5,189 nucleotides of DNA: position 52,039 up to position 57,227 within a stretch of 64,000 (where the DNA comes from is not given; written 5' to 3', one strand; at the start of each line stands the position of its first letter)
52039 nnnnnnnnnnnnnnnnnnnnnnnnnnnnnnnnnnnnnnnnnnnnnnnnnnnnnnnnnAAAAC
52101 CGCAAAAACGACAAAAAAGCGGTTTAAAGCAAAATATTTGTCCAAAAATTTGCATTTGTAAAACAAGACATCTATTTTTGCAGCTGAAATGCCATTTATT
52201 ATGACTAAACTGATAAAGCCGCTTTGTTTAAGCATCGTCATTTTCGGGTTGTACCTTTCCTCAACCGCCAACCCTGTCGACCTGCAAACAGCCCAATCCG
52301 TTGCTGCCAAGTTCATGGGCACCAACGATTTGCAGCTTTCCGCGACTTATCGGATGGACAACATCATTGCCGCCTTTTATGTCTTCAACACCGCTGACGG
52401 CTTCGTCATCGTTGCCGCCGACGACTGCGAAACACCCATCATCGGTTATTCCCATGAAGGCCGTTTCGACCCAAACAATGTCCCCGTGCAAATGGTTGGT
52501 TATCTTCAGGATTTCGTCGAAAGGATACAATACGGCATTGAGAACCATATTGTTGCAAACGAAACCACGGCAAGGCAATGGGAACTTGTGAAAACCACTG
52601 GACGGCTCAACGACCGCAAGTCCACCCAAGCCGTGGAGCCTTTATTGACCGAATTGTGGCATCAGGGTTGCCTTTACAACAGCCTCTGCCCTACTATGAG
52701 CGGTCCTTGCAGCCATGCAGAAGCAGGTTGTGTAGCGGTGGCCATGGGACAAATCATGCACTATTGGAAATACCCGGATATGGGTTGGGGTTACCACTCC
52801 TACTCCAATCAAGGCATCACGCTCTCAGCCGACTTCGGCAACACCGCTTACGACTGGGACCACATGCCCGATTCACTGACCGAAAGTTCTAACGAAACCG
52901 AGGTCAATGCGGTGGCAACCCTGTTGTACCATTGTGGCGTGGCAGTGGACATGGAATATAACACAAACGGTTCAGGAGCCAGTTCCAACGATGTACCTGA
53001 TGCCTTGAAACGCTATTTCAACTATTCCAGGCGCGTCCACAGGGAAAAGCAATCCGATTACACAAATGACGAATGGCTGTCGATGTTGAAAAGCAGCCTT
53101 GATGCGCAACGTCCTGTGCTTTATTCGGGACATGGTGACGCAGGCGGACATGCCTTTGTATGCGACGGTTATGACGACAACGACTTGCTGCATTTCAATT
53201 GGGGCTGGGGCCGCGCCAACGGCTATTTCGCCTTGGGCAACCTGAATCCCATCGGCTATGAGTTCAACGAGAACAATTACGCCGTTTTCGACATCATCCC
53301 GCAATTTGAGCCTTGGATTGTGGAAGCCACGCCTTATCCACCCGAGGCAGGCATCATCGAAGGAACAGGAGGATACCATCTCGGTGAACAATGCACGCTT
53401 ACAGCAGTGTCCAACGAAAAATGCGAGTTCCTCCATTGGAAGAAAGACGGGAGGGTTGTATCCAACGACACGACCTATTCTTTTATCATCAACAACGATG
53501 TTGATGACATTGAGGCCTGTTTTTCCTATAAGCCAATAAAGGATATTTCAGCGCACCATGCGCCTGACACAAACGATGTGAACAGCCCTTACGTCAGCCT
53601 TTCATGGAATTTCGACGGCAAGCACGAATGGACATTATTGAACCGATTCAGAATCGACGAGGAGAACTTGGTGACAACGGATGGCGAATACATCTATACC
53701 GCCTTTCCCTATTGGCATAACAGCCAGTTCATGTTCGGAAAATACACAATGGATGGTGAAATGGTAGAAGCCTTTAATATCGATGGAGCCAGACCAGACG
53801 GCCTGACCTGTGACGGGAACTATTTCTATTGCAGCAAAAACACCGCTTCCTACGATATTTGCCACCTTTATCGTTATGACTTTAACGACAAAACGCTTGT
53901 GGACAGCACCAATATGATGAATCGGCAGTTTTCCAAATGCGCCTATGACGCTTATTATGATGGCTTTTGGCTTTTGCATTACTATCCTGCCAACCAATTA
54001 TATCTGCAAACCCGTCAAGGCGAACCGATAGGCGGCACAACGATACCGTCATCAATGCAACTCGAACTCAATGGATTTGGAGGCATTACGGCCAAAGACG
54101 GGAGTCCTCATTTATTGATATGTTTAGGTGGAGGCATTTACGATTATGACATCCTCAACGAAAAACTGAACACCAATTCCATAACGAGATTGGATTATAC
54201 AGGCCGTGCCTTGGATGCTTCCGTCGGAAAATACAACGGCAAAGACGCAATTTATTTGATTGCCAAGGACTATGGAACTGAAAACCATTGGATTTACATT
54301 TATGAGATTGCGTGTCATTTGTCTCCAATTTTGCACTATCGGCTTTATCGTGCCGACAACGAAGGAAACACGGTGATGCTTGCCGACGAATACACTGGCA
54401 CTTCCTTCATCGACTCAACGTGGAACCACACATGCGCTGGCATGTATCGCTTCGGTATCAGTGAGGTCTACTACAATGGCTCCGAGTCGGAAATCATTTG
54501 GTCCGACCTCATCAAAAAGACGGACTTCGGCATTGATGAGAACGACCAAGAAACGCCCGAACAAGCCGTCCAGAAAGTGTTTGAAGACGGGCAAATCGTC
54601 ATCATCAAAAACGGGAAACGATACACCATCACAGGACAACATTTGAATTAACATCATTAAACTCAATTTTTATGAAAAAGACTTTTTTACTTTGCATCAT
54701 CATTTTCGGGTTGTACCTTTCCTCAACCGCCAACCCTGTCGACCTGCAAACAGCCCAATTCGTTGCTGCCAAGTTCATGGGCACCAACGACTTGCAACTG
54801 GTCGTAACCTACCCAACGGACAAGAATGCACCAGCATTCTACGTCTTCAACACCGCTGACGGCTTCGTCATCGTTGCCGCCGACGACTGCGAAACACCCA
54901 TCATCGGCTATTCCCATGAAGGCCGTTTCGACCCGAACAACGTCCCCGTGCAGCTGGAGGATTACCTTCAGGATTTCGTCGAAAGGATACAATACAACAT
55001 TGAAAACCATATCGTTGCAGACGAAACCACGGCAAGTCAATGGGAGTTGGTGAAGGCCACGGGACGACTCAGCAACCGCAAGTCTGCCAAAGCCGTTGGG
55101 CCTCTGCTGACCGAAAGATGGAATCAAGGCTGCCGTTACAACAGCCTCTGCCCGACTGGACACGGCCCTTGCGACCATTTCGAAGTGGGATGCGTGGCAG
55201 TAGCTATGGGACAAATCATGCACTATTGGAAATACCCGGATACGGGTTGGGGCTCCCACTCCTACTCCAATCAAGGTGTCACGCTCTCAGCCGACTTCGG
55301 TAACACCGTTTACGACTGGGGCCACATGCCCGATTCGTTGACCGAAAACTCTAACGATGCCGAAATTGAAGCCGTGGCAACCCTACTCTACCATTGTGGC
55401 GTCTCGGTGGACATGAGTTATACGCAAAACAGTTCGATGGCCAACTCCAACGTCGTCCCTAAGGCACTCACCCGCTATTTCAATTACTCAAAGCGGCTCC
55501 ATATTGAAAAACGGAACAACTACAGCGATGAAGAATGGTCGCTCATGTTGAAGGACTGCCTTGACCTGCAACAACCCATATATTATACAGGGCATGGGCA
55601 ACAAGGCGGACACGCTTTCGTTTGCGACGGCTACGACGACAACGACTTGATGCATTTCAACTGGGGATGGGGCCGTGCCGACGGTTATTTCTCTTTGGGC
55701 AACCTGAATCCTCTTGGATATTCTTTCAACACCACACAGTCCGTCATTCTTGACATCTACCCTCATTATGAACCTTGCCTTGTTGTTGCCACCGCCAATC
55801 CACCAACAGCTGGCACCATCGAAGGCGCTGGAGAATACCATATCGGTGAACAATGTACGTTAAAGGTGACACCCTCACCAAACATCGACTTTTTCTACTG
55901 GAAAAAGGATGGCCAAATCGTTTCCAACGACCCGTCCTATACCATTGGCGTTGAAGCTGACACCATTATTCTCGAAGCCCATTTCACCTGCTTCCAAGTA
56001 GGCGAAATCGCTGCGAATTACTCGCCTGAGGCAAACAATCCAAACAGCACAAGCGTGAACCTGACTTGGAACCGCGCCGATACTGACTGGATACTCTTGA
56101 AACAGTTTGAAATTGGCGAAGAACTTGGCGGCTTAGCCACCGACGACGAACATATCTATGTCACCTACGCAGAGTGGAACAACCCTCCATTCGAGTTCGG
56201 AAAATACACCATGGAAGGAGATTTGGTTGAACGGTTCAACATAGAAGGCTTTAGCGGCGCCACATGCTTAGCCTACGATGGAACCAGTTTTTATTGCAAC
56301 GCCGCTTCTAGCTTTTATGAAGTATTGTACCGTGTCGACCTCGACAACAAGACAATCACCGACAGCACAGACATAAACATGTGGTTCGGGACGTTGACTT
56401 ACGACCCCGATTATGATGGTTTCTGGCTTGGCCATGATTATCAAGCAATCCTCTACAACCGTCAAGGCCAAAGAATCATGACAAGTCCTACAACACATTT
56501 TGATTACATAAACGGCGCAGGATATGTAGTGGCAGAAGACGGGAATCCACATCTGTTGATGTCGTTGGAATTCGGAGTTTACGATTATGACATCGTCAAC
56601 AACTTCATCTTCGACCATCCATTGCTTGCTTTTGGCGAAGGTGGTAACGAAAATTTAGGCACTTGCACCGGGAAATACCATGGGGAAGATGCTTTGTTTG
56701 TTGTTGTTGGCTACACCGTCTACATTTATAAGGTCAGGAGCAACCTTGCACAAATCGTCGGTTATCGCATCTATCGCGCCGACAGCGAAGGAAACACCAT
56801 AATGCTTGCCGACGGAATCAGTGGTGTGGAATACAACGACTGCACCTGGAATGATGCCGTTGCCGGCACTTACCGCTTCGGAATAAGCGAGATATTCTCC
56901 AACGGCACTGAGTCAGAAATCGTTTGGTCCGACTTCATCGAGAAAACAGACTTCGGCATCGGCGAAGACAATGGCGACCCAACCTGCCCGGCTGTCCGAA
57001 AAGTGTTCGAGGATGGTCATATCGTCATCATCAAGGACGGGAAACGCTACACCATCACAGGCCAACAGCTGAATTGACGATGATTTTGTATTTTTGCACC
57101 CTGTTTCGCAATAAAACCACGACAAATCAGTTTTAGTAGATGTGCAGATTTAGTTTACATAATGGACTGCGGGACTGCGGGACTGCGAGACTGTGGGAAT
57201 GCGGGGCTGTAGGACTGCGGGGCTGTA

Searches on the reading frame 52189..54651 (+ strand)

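Call 76: search_protein_families(library=pfam, proteins=[window:52189-54651:+], max_evalue=0.00001)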
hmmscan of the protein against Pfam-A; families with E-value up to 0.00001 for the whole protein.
window:52189-54651:+ (820 aa): 3 families
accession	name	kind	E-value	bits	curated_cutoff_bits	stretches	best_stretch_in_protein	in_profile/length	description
PF01640.23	Peptidase_C10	-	5.9e-66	222.8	26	1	157-347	1-194/194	Peptidase C10 family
PF13734.11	Inhibitor_I69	-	5.1e-17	62.6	25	1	27-111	1-96/98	Spi protease inhibitor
PF18998.6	Flg_new_2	-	6e-06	26.6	23.6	0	386-448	9-72/73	Divergent InlB B-repeat domain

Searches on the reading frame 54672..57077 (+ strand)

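Call 76: search_protein_families(library=pfam, proteins=[window:54672-57077:+], max_evalue=0.00001)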
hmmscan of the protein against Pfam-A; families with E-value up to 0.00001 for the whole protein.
window:54672-57077:+ (801 aa): 3 families
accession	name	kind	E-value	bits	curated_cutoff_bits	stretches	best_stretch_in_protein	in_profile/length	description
PF01640.23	Peptidase_C10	-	3.6e-62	210.5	26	1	150-340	1-194/194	Peptidase C10 family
PF13734.11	Inhibitor_I69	-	5.2e-17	62.5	25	1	20-104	1-96/98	Spi protease inhibitor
PF18998.6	Flg_new_2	-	3.5e-06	27.3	23.6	0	373-439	3-70/73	Divergent InlB B-repeat domain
